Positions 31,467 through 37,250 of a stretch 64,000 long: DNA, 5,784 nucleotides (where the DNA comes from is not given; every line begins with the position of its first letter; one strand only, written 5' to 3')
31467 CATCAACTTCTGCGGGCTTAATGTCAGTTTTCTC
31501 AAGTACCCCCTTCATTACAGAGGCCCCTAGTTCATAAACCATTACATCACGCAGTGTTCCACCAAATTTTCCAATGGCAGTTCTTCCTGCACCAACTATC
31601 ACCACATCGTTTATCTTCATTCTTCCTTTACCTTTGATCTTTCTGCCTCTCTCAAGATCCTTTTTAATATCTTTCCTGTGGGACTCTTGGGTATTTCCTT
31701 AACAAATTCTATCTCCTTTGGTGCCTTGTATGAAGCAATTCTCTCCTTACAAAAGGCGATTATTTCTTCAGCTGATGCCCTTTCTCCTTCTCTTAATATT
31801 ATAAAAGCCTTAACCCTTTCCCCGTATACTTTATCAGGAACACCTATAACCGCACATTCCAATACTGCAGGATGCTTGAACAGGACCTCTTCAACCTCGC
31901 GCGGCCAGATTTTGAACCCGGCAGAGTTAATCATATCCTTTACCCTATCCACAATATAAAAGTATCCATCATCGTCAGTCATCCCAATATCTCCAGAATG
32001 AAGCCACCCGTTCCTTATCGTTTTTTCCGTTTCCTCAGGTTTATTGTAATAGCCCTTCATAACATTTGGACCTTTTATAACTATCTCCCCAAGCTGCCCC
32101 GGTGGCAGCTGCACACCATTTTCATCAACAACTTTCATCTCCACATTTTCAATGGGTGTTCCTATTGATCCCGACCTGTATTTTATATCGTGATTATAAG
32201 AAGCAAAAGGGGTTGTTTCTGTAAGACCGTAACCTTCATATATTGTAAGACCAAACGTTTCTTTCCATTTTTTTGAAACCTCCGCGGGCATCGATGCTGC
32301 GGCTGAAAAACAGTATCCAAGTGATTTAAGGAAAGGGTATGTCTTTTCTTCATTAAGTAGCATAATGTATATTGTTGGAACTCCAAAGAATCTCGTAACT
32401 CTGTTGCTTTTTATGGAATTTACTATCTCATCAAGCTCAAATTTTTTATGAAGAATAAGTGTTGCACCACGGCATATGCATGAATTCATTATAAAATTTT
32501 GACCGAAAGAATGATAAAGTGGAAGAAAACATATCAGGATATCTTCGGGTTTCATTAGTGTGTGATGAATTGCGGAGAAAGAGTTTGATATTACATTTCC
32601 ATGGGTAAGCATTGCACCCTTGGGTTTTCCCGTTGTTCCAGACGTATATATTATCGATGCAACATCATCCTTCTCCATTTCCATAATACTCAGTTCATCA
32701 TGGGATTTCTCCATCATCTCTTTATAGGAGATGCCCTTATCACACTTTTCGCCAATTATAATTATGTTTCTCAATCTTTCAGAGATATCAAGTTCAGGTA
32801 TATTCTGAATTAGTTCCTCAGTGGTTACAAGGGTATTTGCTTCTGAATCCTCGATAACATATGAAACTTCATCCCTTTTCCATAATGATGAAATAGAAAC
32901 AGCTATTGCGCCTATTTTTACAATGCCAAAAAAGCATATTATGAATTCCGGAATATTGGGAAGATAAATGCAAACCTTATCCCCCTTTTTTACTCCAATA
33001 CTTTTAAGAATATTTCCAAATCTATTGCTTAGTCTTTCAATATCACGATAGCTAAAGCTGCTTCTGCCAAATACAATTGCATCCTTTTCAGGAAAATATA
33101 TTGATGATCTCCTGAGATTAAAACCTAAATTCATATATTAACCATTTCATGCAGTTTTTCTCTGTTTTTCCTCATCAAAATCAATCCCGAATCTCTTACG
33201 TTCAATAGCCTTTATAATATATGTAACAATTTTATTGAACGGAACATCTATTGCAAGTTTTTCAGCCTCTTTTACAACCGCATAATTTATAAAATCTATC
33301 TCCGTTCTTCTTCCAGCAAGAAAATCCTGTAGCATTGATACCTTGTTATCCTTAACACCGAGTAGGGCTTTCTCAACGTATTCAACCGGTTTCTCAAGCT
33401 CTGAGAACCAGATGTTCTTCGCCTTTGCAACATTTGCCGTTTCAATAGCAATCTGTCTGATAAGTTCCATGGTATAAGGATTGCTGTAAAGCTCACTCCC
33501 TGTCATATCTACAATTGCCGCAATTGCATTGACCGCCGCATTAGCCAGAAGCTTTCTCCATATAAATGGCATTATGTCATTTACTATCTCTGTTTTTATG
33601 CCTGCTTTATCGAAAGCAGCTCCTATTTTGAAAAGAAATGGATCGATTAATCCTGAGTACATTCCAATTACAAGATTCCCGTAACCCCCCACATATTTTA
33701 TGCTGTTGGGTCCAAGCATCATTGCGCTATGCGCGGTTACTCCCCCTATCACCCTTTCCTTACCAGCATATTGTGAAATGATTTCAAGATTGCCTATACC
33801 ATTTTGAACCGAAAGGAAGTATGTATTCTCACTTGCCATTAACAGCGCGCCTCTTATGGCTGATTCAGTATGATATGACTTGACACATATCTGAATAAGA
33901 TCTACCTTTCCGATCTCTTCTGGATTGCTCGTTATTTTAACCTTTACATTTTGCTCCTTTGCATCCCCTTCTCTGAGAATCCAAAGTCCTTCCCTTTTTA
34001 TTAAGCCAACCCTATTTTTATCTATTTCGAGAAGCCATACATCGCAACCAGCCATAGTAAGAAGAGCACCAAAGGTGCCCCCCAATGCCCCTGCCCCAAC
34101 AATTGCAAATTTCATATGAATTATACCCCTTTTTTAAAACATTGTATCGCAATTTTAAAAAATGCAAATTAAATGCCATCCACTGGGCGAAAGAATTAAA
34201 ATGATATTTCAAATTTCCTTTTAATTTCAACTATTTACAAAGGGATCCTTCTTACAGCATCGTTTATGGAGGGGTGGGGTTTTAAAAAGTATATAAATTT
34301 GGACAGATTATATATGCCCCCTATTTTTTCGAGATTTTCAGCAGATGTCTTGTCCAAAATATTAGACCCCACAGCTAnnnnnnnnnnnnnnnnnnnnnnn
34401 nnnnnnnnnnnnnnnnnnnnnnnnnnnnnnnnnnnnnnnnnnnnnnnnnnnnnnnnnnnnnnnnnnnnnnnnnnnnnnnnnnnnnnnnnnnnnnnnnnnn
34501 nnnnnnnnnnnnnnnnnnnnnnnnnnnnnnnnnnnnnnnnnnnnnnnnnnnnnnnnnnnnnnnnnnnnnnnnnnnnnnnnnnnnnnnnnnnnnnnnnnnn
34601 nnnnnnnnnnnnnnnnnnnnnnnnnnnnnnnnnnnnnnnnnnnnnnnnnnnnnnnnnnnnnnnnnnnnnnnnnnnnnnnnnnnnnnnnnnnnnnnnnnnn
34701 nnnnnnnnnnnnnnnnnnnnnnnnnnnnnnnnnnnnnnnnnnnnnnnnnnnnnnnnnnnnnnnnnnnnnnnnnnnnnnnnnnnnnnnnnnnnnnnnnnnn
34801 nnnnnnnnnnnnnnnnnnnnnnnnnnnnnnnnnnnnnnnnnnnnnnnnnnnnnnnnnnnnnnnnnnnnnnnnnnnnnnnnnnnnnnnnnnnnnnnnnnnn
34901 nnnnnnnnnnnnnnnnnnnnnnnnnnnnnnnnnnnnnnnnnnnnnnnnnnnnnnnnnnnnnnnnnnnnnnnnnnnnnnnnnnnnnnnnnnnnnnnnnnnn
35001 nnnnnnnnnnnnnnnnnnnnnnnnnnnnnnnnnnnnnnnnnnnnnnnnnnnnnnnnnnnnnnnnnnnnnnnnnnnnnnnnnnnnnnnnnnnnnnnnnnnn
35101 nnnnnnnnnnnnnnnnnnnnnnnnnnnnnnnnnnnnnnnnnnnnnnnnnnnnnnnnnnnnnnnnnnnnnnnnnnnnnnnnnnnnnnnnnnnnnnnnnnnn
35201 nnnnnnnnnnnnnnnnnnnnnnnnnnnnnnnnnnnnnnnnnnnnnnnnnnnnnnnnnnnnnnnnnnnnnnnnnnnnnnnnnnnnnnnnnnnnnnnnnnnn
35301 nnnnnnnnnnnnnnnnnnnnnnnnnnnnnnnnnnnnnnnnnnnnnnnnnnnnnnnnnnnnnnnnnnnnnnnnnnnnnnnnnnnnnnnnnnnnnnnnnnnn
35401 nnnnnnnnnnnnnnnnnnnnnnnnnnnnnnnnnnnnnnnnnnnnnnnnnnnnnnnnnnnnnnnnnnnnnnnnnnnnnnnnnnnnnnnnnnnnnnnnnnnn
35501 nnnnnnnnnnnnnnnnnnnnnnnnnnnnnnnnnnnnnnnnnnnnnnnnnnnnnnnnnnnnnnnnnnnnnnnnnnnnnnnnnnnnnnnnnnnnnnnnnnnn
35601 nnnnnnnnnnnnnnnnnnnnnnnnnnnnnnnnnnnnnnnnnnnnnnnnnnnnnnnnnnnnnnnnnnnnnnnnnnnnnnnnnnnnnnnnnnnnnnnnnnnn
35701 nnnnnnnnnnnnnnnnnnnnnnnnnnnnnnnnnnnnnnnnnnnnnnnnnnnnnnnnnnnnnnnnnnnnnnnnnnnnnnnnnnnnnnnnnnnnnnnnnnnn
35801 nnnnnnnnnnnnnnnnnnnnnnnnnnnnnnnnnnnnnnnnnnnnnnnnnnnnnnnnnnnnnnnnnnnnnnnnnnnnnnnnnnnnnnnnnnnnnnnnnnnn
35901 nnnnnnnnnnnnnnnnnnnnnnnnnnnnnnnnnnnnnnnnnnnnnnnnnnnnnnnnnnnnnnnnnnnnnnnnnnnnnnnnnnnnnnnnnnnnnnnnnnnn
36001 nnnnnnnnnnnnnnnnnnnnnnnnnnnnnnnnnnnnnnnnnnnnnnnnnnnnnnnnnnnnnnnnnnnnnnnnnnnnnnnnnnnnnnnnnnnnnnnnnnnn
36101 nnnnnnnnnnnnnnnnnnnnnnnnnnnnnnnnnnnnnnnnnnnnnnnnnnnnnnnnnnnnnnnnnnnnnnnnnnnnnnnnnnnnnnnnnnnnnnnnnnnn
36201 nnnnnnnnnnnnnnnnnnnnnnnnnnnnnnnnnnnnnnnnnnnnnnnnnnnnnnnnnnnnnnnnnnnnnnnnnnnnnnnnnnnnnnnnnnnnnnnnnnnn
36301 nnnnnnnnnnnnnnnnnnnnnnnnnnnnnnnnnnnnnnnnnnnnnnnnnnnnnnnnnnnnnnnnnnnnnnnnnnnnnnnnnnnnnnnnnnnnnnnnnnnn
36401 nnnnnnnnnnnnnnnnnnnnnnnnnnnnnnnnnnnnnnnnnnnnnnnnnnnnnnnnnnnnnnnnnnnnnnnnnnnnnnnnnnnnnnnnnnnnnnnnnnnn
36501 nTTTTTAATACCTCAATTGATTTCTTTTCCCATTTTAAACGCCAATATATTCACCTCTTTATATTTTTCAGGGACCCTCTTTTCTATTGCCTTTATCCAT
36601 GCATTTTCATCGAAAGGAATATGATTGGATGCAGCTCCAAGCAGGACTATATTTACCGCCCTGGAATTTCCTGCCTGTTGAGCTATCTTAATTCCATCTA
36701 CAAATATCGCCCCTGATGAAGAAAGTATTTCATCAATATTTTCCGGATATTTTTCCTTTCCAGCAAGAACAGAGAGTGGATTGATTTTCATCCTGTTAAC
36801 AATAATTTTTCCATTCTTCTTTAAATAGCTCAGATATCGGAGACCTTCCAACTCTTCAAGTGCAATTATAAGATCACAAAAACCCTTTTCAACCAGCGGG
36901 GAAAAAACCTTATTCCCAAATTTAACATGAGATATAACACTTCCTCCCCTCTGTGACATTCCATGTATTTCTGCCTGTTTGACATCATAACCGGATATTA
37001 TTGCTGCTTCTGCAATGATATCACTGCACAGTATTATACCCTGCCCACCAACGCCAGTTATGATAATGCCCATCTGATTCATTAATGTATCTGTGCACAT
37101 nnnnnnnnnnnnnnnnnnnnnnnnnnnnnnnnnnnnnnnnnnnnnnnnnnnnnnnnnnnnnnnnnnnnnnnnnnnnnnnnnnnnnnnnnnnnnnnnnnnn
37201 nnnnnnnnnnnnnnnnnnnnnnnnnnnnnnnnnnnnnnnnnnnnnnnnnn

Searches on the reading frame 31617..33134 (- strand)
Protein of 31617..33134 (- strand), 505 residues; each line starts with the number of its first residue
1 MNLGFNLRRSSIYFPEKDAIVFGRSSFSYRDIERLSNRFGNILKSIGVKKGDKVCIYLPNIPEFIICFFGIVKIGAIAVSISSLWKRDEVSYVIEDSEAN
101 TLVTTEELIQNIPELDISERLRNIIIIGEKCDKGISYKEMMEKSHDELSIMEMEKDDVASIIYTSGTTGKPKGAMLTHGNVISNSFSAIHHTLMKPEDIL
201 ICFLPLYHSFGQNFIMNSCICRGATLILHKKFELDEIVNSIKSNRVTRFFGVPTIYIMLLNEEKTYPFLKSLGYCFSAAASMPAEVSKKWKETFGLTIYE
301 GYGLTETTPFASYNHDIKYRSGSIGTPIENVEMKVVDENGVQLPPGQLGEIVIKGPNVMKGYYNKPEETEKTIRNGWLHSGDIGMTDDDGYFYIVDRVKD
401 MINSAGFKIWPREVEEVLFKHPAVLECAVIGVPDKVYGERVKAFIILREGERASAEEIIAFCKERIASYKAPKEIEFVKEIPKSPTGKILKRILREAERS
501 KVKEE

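Call 37: search_protein_families(library=pfam, proteins=[window:31617-33134:-], max_evalue=0.000001)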
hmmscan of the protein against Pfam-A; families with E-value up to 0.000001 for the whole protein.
window:31617-33134:- (505 aa): 2 families
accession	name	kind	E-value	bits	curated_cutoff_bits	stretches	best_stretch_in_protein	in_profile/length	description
PF00501.34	AMP-binding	-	2.6e-100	336.4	29.9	1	14-363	8-384/384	AMP-binding enzyme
PF13193.12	AMP-binding_C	-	3e-24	86.2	24.5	1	413-488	1-76/76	AMP-binding enzyme C-terminal domain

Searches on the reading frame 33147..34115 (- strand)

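Call 37: search_protein_families(library=pfam, proteins=[window:33147-34115:-], max_evalue=0.000001)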
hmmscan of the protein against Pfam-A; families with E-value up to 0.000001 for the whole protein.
window:33147-34115:- (322 aa): 2 families
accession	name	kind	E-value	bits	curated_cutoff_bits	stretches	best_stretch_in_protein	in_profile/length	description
PF02558.23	ApbA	-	2.6e-34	118.4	22.2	1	4-154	2-149/150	Ketopantoate reductase PanE/ApbA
PF08546.17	ApbA_C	-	7.4e-32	110.8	22.7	1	180-305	1-125/125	Ketopantoate reductase PanE/ApbA C terminal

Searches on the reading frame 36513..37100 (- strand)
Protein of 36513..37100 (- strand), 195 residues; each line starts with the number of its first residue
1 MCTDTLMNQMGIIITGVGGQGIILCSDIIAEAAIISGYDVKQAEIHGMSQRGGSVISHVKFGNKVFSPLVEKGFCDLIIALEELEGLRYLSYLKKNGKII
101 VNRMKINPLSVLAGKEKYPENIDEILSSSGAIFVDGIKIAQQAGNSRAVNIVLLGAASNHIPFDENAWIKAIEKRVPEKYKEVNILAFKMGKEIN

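Call 37: search_protein_families(library=pfam, proteins=[window:36513-37100:-], max_evalue=0.000001)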
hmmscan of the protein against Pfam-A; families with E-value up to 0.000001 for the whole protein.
window:36513-37100:- (195 aa): 1 family
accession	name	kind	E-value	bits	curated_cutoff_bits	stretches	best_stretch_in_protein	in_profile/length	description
PF01558.24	POR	-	3.3e-40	138.5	27.4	1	18-192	1-172/173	Pyruvate ferredoxin/flavodoxin oxidoreductase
